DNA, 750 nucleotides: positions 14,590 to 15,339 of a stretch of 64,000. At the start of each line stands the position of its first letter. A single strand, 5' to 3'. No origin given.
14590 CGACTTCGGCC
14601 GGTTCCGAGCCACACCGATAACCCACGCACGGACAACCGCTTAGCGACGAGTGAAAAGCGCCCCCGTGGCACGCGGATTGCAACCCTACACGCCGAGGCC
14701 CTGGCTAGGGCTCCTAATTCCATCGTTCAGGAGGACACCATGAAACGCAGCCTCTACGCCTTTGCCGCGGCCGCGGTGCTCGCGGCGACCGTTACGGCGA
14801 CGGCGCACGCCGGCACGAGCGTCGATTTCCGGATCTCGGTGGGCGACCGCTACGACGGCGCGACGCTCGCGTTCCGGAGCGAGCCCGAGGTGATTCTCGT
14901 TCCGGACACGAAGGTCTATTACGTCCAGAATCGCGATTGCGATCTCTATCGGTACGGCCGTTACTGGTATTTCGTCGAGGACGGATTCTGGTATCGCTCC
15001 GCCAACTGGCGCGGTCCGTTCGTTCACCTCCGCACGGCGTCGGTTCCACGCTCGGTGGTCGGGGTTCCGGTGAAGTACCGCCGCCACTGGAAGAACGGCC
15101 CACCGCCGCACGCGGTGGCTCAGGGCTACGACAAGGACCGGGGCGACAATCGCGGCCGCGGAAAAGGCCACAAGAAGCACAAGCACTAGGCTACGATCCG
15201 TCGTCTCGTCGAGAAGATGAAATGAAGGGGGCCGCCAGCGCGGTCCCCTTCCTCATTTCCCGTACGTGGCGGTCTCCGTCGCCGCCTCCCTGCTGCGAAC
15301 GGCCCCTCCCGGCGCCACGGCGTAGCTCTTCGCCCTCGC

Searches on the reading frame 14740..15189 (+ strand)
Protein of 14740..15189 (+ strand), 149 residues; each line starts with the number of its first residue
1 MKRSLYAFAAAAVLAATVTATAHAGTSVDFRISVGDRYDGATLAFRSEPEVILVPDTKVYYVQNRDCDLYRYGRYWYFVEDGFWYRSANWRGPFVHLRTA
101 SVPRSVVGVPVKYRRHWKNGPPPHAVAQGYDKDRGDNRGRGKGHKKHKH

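Call 110: find_encoding_contigs(protein=window:14740-15189:+, flank=2000, max_places=4)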
Protein window:14740-15189:+ (149 aa): 3 contigs read that carry it; 2 places shown.
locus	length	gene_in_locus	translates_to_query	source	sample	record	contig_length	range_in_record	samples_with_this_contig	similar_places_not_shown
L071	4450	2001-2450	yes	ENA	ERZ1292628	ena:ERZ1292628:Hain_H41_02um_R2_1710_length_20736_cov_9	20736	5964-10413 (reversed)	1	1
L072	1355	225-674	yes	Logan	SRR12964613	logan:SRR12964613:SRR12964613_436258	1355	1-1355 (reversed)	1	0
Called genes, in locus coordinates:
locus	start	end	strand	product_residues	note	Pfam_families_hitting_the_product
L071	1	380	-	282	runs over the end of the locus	PF01904:DUF72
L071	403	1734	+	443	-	PF00232:Glyco_hydro_1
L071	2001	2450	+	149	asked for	-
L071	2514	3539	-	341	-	PF14378:PAP2_3, PF01569:PAP2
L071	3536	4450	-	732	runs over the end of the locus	PF02629:CoA_binding, PF13380:CoA_binding_2, PF13607:Succ_CoA_lig, PF19045:Ligase_CoA_2, PF13549:ATP-grasp_5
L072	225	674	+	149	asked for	-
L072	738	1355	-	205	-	?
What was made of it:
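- Tried and rejected: The look-up returned a different 20.7-kb contig (call 110).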
